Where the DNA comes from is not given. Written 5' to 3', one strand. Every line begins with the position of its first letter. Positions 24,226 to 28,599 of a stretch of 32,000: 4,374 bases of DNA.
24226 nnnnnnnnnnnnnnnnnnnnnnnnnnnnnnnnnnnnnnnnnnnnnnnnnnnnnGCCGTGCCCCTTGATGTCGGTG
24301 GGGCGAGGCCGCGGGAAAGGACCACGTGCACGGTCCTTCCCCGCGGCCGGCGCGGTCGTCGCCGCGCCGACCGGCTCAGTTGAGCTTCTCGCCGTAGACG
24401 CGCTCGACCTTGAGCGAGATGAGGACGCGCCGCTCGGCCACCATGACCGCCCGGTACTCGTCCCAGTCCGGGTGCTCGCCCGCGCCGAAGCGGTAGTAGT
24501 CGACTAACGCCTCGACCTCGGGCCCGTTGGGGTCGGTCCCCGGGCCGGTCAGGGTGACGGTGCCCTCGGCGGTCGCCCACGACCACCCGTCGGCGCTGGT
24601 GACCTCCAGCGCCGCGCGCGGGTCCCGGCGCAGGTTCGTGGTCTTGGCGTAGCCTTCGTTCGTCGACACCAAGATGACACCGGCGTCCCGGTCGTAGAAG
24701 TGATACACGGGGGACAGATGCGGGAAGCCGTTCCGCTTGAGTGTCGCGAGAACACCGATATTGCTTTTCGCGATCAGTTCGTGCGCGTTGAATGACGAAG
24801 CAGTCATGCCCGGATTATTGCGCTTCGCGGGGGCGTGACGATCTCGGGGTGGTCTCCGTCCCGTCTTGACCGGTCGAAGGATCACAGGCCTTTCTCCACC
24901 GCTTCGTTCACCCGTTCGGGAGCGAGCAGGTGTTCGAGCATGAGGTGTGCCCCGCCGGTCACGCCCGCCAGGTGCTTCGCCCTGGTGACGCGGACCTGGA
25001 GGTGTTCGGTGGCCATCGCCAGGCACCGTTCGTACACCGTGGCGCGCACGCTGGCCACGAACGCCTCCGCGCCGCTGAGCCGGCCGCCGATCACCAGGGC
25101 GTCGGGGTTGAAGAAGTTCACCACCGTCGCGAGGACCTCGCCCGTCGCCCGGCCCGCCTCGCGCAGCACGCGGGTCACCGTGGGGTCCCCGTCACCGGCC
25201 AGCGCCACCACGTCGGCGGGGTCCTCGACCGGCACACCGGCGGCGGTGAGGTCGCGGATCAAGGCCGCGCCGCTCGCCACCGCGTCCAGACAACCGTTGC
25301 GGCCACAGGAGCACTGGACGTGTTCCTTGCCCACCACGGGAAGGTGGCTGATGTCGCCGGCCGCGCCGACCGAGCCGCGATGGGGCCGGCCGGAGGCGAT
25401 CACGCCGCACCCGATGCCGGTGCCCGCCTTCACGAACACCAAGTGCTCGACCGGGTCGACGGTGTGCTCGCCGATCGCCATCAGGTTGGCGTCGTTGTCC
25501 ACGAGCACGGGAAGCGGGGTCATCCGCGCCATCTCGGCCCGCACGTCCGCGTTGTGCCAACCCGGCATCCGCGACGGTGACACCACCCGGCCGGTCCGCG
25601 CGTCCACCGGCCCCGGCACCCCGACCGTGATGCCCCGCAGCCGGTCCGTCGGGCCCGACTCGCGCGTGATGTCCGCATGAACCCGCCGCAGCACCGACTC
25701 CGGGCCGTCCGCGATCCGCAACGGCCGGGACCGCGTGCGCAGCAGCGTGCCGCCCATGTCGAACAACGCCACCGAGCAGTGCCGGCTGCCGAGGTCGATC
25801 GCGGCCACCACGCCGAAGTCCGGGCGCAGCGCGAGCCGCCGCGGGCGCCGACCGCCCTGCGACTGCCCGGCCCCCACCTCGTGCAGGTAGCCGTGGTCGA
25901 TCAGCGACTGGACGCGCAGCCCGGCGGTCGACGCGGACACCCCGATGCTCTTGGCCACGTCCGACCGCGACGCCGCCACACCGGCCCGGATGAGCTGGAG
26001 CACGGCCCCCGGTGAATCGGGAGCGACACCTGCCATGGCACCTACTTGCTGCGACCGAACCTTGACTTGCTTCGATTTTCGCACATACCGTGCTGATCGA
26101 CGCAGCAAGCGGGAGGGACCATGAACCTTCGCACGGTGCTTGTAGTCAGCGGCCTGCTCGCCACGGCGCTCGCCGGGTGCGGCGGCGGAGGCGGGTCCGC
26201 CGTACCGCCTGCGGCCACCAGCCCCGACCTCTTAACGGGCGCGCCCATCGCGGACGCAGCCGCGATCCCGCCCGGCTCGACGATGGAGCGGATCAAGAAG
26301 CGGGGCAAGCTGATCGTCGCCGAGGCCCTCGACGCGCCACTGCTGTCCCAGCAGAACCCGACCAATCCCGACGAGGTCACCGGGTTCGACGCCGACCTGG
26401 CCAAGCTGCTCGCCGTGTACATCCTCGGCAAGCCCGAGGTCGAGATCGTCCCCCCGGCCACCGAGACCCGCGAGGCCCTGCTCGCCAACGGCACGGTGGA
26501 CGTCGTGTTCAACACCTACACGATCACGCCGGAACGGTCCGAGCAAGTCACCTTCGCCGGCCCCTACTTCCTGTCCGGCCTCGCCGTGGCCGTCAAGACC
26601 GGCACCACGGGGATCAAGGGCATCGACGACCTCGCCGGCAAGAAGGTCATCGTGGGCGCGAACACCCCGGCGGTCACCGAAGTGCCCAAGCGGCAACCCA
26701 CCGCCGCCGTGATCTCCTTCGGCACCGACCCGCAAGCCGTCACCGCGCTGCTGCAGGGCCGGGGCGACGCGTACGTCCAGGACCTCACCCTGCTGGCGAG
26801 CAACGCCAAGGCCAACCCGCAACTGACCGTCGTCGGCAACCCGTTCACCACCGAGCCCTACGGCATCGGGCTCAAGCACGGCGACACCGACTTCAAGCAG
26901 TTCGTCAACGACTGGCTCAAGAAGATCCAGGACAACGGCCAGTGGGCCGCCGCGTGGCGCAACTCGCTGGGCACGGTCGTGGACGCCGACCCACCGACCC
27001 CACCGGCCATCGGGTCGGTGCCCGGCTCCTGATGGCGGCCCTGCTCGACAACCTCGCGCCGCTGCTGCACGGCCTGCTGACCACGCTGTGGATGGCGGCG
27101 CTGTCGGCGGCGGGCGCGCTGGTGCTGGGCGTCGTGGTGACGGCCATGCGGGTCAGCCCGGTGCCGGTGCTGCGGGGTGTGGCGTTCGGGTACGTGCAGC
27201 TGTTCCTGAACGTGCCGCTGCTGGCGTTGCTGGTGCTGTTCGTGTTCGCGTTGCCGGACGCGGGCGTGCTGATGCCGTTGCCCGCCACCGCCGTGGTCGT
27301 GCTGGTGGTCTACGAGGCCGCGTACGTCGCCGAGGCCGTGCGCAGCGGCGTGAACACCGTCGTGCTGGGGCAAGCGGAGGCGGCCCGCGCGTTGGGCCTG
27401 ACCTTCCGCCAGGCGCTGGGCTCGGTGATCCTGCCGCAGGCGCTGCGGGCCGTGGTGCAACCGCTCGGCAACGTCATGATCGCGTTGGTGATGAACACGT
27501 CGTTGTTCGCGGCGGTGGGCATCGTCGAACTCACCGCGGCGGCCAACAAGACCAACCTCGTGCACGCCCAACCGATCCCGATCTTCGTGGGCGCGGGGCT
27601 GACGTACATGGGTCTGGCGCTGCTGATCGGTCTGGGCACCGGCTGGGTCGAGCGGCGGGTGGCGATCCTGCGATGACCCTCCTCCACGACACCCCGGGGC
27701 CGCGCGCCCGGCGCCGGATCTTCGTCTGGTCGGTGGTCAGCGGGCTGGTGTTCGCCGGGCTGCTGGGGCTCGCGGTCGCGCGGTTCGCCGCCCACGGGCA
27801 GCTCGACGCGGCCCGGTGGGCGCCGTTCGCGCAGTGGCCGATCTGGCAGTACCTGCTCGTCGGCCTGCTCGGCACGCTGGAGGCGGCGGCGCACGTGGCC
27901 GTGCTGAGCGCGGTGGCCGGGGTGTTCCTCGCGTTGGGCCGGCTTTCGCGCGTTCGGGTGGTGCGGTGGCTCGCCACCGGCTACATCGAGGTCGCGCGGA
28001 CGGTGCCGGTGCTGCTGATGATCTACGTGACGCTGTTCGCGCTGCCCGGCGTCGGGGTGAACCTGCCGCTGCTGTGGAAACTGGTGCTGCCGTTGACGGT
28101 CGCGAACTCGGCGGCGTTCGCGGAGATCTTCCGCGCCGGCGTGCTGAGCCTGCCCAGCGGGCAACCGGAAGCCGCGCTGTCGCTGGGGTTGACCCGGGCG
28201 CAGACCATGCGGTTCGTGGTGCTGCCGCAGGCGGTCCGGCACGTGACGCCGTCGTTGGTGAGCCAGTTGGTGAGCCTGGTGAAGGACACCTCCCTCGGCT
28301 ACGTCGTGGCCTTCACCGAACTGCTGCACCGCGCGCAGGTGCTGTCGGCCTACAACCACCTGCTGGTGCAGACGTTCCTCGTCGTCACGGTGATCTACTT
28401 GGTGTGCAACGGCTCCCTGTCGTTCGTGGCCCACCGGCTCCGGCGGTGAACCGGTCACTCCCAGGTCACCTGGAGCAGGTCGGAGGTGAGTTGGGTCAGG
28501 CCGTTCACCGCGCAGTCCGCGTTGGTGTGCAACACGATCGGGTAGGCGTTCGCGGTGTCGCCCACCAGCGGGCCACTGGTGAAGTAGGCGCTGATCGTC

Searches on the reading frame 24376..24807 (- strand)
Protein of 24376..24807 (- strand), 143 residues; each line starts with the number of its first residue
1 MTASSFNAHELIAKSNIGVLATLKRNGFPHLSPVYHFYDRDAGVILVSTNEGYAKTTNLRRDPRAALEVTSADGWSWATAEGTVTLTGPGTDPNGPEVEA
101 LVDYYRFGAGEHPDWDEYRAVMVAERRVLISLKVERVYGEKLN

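Call 52: search_solved_structures(query=window:24376-24807:-, max_evalue=0.01)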
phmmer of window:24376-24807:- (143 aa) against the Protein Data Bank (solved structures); distinct sequences matched with E-value up to 0.01: 6.
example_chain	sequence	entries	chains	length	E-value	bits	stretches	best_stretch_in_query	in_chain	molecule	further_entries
1w9a_A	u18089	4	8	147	2.5e-37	131.1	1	11-139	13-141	PUTATIVE PYRIDOXINE/PYRIDOXAMINE 5'-PHOSPHATE OXIDASE | hypothetical protein Rv1155 | PYRIDOXINE 5'-PHOSPHATE OXIDASE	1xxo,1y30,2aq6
4qvb_A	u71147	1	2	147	2.5e-37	131.1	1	11-139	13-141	Rv1155 protein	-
5bnc_A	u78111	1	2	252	3e-06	30.3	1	7-101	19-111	heme binding protein MSMEG_6519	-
1rfe_A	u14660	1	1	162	3.1e-05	27.1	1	10-86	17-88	hypothetical protein Rv2991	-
5jab_A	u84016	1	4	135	5.3e-05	26.3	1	7-139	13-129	Biliverdin reductase Rv2074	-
2asf_A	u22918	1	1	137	5.6e-05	26.2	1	7-139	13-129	Hypothetical protein Rv2074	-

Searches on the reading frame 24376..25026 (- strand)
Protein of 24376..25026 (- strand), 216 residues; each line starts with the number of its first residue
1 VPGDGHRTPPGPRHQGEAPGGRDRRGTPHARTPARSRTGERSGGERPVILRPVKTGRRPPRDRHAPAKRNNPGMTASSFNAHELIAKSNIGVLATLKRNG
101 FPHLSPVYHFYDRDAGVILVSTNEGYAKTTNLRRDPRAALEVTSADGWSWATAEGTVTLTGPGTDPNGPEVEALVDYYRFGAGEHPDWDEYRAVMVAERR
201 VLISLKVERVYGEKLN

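Call 6: search_protein_families(library=pfam, proteins=[window:24376-25026:-], max_evalue=0.01)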
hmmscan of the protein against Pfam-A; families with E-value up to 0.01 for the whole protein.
window:24376-25026:- (216 aa): 3 families
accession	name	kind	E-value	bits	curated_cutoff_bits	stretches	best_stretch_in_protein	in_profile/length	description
PF01243.27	PNPOx_N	-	3.6e-12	47.1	28.1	1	82-211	6-117/120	Pyridoxamine 5'-phosphate oxidase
PF12900.13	Pyridox_ox_2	-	2.2e-06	28.2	27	1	81-162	5-86/140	Pyridoxamine 5'-phosphate oxidase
PF16242.11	Pyrid_ox_like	-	0.008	16.1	28.8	0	82-159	7-84/149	Pyridoxamine 5'-phosphate oxidase like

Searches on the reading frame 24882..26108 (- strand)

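Call 6: search_protein_families(library=pfam, proteins=[window:24882-26108:-], max_evalue=0.01)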
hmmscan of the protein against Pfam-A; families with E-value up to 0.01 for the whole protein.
window:24882-26108:- (408 aa): 4 families
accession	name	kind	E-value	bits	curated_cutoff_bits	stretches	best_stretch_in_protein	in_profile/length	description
PF00480.26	ROK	-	5e-53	181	22.9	1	102-391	2-292/294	ROK family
PF22168.2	DIP2311-like_C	-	0.00039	21.1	27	1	48-84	22-58/63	Transcriptional regulator DIP2311-like, C-terminal domain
PF09339.16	HTH_IclR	-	0.0037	17.4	22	0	35-77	7-50/52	IclR helix-turn-helix domain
PF01325.25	Fe_dep_repress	-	0.0084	16.7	26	0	38-77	15-54/60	Iron dependent repressor, N-terminal DNA binding domain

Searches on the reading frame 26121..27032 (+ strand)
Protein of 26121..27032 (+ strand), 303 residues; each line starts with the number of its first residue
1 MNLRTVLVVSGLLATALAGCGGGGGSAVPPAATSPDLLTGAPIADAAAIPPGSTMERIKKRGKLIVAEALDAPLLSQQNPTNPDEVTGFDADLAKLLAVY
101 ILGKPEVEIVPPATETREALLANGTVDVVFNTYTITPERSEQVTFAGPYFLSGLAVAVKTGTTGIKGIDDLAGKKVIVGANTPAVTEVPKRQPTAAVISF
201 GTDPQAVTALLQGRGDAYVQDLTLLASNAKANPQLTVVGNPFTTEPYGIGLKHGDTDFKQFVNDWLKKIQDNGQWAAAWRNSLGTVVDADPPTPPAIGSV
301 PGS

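Call 6: search_protein_families(library=pfam, proteins=[window:26121-27032:+], max_evalue=0.01)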
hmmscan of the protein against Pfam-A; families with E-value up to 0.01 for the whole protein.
window:26121-27032:+ (303 aa): 4 families
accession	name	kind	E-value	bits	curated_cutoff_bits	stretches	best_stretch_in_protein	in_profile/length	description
PF00497.25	SBP_bac_3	-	1.5e-21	77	26.4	1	81-277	18-124/132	Bacterial extracellular solute-binding proteins, family 3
PF10613.14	Lig_chan-Glu_bd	-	0.00036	21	30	0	121-159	74-112/115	Ligated ion channel L-glutamate- and glycine-binding site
PF13531.11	SBP_bac_11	-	0.0011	19.2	25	0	118-240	40-180/227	Bacterial extracellular solute-binding protein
PF17583.7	DUF5484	-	0.0024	17.9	27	1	254-275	21-41/43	Family of unknown function (DUF5484)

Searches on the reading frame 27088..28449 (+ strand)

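Call 6: search_protein_families(library=pfam, proteins=[window:27088-28449:+], max_evalue=0.01)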
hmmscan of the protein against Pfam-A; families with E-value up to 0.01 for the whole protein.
window:27088-28449:+ (453 aa): 1 family
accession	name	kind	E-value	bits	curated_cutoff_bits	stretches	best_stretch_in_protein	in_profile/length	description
PF00528.27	BPD_transp_1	-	2.3e-18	67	26.4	1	276-451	3-178/184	Binding-protein-dependent transport system inner membrane component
